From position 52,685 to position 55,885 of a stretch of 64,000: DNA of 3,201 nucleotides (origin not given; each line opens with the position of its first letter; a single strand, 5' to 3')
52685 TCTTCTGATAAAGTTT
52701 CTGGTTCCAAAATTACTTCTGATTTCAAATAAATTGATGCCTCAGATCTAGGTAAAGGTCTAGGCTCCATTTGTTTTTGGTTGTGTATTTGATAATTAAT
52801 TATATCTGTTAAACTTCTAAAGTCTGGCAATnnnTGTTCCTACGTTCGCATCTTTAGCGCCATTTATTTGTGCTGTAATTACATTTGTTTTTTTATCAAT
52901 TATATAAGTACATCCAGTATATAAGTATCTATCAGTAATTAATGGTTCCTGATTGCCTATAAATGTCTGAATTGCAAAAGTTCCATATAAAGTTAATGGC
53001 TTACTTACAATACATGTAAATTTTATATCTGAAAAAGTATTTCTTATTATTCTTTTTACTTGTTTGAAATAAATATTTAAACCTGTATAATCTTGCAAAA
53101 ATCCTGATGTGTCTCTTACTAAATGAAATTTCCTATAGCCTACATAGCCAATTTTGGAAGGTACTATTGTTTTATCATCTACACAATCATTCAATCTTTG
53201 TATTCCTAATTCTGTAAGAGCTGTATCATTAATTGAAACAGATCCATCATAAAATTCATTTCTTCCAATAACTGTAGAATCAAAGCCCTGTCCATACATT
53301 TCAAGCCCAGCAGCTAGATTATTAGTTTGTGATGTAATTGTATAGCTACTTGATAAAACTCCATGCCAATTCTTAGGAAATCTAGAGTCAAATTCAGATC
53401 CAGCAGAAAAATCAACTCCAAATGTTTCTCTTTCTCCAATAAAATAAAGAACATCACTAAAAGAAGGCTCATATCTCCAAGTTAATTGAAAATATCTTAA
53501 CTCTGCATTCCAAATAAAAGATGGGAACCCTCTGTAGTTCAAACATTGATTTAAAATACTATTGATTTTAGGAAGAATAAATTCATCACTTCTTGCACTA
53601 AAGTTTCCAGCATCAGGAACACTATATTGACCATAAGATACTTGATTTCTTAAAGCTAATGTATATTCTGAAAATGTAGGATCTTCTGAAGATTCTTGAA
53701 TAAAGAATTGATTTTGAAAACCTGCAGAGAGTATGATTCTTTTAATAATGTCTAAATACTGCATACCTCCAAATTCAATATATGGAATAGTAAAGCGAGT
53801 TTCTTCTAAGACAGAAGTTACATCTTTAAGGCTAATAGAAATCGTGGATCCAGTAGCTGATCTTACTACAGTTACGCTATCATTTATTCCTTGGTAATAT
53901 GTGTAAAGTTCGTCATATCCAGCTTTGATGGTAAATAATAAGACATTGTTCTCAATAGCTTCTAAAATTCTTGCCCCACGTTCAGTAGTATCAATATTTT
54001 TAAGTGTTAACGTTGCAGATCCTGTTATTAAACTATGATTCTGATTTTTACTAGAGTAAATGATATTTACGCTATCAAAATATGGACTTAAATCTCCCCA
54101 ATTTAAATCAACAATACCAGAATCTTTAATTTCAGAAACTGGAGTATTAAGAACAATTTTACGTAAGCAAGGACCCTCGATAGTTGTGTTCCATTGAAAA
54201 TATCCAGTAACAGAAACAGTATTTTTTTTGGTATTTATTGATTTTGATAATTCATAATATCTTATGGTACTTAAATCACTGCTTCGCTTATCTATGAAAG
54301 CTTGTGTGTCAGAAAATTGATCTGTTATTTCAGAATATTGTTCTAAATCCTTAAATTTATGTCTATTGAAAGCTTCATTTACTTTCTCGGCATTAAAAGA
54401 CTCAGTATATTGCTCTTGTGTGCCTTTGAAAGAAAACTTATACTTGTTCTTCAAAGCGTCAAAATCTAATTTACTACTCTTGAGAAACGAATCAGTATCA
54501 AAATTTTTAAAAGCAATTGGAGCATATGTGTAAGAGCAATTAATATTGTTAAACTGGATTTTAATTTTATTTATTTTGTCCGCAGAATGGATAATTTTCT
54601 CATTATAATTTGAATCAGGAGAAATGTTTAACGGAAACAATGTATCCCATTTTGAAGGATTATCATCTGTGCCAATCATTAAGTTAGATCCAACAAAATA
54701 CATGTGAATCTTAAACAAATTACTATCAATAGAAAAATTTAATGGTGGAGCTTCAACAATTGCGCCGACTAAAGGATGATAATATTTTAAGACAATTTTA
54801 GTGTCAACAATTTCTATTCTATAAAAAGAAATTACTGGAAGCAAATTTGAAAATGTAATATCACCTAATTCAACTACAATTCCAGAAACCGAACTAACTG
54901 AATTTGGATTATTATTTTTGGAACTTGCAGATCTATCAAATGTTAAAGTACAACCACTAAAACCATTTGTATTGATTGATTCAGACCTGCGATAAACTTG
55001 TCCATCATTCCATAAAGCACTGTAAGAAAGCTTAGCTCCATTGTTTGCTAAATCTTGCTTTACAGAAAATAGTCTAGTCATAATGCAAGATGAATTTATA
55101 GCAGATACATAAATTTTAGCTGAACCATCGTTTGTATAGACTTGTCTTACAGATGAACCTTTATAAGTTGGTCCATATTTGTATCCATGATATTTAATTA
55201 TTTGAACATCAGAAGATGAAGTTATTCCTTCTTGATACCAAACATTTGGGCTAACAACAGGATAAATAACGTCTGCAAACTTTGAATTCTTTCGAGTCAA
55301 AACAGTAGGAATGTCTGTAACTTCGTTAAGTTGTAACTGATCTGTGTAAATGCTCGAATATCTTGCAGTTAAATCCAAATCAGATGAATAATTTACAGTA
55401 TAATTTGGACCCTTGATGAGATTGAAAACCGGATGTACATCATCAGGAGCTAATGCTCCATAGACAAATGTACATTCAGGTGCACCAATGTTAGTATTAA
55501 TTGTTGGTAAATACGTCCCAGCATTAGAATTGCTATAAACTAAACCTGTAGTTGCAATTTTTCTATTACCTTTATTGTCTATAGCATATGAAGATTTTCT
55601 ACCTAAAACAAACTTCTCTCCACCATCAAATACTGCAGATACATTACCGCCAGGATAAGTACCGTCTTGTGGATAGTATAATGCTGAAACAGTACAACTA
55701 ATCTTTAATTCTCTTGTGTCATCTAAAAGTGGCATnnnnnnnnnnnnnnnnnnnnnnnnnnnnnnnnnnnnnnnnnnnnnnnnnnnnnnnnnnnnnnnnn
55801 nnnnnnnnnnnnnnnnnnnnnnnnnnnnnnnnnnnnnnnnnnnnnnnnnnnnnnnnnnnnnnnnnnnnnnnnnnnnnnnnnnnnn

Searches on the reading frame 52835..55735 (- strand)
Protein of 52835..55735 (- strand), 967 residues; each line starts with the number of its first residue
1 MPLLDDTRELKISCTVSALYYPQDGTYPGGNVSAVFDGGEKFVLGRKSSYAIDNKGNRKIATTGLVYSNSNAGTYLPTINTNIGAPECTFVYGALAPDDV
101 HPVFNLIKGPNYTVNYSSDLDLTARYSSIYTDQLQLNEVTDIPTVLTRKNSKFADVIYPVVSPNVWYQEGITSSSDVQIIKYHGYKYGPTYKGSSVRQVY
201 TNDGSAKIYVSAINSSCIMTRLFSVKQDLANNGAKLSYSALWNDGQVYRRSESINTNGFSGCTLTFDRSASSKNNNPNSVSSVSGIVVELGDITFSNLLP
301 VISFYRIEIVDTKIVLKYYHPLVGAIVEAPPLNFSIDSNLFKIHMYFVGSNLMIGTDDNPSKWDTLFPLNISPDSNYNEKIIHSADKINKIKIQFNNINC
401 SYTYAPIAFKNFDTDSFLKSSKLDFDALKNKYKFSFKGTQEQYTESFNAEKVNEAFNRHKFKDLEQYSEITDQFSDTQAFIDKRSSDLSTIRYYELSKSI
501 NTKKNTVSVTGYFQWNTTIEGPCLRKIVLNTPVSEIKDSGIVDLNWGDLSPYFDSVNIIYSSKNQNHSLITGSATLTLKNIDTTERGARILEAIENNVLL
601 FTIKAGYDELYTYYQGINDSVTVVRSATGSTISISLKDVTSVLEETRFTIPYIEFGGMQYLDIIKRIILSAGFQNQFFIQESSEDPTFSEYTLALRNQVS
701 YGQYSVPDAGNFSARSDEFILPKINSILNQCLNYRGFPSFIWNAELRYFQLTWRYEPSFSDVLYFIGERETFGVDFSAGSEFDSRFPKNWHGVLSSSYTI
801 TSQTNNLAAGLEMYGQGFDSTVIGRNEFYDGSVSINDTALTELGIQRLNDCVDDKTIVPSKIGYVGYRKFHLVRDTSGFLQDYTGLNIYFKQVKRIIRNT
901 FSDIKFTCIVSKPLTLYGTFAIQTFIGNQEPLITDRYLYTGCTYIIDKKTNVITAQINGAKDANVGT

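Call 10: search_protein_families(library=pfam, max_evalue=0.01, proteins=[window:52835-55735:-])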
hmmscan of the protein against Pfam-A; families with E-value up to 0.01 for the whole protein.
window:52835-55735:- (967 aa): 0 families

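Call 11: search_protein_families(library=phrogs, max_evalue=0.01, proteins=[window:52835-55735:-])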
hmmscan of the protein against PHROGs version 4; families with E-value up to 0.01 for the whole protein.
window:52835-55735:- (967 aa): 1 family
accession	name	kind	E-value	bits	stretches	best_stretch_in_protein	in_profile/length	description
phrog_1887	-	tail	0.0013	18.8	1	603-675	378-450/670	tail protein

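Call 93: predict_structure(alignment_id=A2)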
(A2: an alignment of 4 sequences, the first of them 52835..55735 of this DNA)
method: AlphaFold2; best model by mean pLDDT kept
length: 967 residues; sequences in the alignment: 4
mean_pLDDT: 33.6   pTM: 0.30
mean pLDDT of the five models: 33.6, 31.7, 29.7, 28.6, 28.5
residues with pLDDT >= 90: 0; 70-90: 39; 50-70: 129; < 50: 799
segments of 3 or more residues with pLDDT < 50: 1-185, 189-193, 198-206, 222-260, 270-282, 296-299, 368-381, 403-551, 555-574, 597-621, 636-967
pLDDT, mean of each block of 10 residues (from residue 1): 22 21 25 24 23 25 23 21 23 24 23 21 20 20 21 21 21 24 43 49 49 65 42 23 23 29 59 38 64 53 71 73 70 62 64 70 58 36 52 69 37 21 21 22 26 27 21 21 25 26 25 23 26 27 33 48 30 53 55 51 35 38 53 51 24 29 35 27 30 29 21 23 34 34 36 29 21 22 23 21 23 23 20 25 26 23 26 30 30 27 32 36 29 26 30 29 26
secondary structure, 60 per line:
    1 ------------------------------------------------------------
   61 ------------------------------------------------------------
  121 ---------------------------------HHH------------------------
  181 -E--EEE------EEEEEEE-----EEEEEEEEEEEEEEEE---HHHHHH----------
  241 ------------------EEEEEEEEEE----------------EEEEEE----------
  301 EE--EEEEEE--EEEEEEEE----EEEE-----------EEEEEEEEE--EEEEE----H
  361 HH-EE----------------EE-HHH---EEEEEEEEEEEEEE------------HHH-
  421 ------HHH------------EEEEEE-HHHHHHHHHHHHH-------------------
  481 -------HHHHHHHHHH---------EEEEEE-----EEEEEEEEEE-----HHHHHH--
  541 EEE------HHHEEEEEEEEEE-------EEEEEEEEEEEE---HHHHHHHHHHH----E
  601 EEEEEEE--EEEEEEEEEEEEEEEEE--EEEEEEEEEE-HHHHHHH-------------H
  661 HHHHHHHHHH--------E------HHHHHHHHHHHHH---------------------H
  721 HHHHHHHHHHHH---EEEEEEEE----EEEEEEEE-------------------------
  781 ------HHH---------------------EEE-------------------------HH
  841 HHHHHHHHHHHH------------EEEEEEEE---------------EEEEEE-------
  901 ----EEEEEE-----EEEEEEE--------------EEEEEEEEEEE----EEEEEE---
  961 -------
elements in order (helices of 4 or more, strands of 3 or more residues): E185-187 E194-200 E206-221 H225-230 E259-268 E285-290 E305-310 E313-320 E325-328 E340-348 E351-355 E391-404 E442-447 H449-461 H488-497 E507-512 E518-527 H533-538 E541-543 E553-562 E570-581 H585-595 E600-607 E610-626 E629-638 H640-646 H660-670 H686-698 H720-732 E736-743 E748-755 E811-813 H839-852 E865-872 E888-893 E905-910 E916-922 E937-947 E952-957

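Call 98: fold_search(model_id=the predicted structure, library=pdb)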
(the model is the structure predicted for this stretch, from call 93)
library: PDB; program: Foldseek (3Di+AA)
matches with E <= 10: 500; with E <= 0.001: 87
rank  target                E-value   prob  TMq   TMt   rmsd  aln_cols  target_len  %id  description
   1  3r4s_A                1.7e-06  1.00  0.11  0.21  22.4       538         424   12  Cell entry of botulinum neurotoxin type C is dependent upon interaction with two ganglioside molecules (released 2011-06-08)
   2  3n7k_A                1.9e-06  0.99  0.10  0.19  22.8       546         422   10  Crystal structure of botulinum neurotoxin serotype C1 binding domain (released 2010-09-08)
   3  3azv_A                6.7e-06  1.00  0.12  0.25  20.6       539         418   12  Crystal structure of the receptor binding domain (released 2011-12-28)
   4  3r4u_A                1.1e-05  0.98  0.11  0.21  21.6       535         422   11  Cell entry of botulinum neurotoxin type C is dependent upon interaction with two ganglioside molecules (released 2011-06-08)
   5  6yp6                  1.1e-05  1.00  0.14  0.47   8.2       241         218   12  Structural annotation of the conserved carbohydrate esterase vb_24B_21 from Shiga toxin-encoding bacteriophage phi24B (released 2020-09-16)
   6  4isr_C                1.2e-05  0.99  0.10  0.21  22.5       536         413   12  Binding domain of Botulinum neurotoxin DC in complex with rat synaptotagmin II (released 2013-08-14)
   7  5vmr_B                1.3e-05  0.99  0.12  0.23  21.4       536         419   10  Receptor binding domain of BoNT/B in complex with mini-protein binder Bot.2110.4 (released 2017-09-20)
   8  9qcm_A                1.4e-05  0.99  0.11  0.09  21.7       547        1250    9  Botulinum neurotoxin type B1, 14-subunit, Large Progenitor Toxin Complex (L-PTC) (released 2025-09-10)
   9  6g5g_B                1.5e-05  0.99  0.12  0.13  22.3       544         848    9  Crystal structure of an engineered Botulinum Neurotoxin type B mutant E1191M/S1199Y in complex with human synaptotagmi (released 2019-01-16)
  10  1s0g                  1.9e-05  0.99  0.12  0.09  23.0       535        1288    9  Crystal structure of botulinum neurotoxin type B apo form (released 2004-03-16)
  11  3n7k_B                2.0e-05  0.97  0.10  0.20  23.1       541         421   11  Crystal structure of botulinum neurotoxin serotype C1 binding domain (released 2010-09-08)
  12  4fvv_B                2.2e-05  0.99  0.12  0.25  21.8       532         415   11  Crystal structure of HCR/D-Sa-GBL1/C (released 2012-10-24)
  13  6uc6_A                2.2e-05  0.99  0.12  0.24  22.8       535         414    8  Crystal structure of BoNT/B receptor-binding domain in complex with VHH JLI-H11 (released 2020-03-04)
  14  9qc8_A                2.2e-05  0.99  0.12  0.10  22.1       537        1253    8  BoNT-NTNH-HA70 complex from Clostridium botulinum Serotype B1 (released 2025-09-10)
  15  9qc8_B                2.2e-05  0.99  0.11  0.09  23.2       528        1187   10  BoNT-NTNH-HA70 complex from Clostridium botulinum Serotype B1 (released 2025-09-10)
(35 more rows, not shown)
